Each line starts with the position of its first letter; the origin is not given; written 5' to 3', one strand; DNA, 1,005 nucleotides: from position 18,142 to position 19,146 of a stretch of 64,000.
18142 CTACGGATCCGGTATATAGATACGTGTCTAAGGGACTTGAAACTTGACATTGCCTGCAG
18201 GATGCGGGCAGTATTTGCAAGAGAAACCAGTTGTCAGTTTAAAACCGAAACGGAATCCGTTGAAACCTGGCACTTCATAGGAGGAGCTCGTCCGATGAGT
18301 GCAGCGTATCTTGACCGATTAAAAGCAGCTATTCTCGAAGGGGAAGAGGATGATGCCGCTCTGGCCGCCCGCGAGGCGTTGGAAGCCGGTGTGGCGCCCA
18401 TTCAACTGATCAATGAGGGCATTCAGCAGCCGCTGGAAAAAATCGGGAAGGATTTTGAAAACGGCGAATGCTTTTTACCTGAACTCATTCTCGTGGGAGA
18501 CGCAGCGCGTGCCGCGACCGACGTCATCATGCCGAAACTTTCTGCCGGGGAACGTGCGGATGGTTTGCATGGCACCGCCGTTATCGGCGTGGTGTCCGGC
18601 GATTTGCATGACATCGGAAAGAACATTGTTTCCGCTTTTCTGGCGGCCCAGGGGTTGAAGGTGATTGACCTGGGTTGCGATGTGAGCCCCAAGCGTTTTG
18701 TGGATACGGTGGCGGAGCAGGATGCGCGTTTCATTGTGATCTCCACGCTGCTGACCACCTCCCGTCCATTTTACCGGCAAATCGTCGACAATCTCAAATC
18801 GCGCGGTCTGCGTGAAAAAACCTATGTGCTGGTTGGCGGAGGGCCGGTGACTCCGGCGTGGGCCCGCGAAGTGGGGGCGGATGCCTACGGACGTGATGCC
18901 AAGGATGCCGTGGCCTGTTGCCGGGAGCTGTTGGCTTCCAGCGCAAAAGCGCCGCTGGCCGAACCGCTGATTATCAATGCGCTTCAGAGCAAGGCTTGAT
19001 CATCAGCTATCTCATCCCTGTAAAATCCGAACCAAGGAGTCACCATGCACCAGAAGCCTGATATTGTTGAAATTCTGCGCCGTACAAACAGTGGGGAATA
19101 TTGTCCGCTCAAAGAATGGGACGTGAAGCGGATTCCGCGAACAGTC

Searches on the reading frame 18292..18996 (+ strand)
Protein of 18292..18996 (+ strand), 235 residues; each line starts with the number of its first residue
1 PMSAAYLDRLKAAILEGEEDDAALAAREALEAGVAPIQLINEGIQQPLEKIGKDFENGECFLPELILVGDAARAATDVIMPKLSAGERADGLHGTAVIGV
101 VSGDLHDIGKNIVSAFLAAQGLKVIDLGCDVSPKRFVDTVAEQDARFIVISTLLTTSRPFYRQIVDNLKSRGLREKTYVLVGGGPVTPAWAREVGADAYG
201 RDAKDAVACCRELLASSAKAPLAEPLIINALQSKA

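Call 4: search_protein_families(library=ncbifam, proteins=[window:18292-18996:+], max_evalue=0.01)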
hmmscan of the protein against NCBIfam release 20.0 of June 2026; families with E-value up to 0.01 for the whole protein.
window:18292-18996:+ (235 aa): 16 families
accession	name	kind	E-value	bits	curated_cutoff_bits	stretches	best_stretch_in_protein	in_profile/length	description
TIGR02370.1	pyl_corrinoid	subfamily_domain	3e-56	189.9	215.3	1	10-206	2-197/197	methyltransferase cognate corrinoid protein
NF047995.1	corrinoid_MtgC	exception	5.3e-51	173.2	310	1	6-215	4-214/215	glycine betaine-specific corrinoid protein MtgC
NF047996.1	corrin_MtgC_2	exception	2.7e-49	167.5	370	1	10-214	8-210/212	glycine betaine-specific corrinoid protein MtgC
NF041607.1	dimeth_corrin_MtbC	equivalog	5.7e-47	159.9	350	1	19-214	9-203/203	dimethylamine corrinoid protein MtbC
NF040669.1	MtaC2_Meth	equivalog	5.2e-36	124.3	450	1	11-211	47-243/267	methanol--corrinoid protein MtaC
NF040655.1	MtaC_Meth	equivalog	2.1e-34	118.7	420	1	9-216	38-240/253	methanol--corrinoid protein MtaC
TIGR02082.1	metH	equivalog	2.2e-32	111.7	1010.85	1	8-222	648-866/1182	methionine synthase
NF007024.0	PRK09490.1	equivalog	1.4e-22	79.4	1497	1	8-219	663-881/1234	methionine synthase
NF002612.0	PRK02261.1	equivalog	3.4e-14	52.6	110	1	95-183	5-92/148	methylaspartate mutase subunit S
TIGR01501.1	MthylAspMutase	equivalog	1.5e-10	41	135.8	1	95-184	3-91/134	methylaspartate mutase subunit S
NF040743.1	ornith_mutase_E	equivalog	8.1e-09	34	800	1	97-205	599-715/730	D-ornithine 4,5-aminomutase subunit OraE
NF052385.1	Lys_5_6_beta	equivalog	8.5e-08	32.2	280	1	121-199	138-219/241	lysine 5,6-aminomutase subunit beta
NF045497.1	IsobCoAmut_IcmF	equivalog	1.4e-06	26.5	1500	1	104-186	13-94/1076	fused isobutyryl-CoA mutase/GTPase IcmF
TIGR00640.1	acid_CoA_mut_C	subfamily_domain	2.4e-06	27.6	57.45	1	102-183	11-91/132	methylmalonyl-CoA mutase C-terminal domain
NF052513.1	TransRegCarH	equivalog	1.2e-05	24.7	400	1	9-197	86-262/274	HTH-type transcriptional repressor CarH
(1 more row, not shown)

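Call 6: search_protein_families(library=pfam, proteins=[window:18292-18996:+], max_evalue=0.01)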
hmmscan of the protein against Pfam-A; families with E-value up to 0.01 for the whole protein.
window:18292-18996:+ (235 aa): 2 families
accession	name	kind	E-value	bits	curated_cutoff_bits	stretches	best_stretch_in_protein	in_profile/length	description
PF02310.24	B12-binding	-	2.4e-24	85.9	32.1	1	95-207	2-120/121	B12 binding domain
PF02607.22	B12-binding_2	-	1.5e-16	60.8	23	1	7-79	2-73/74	B12 binding domain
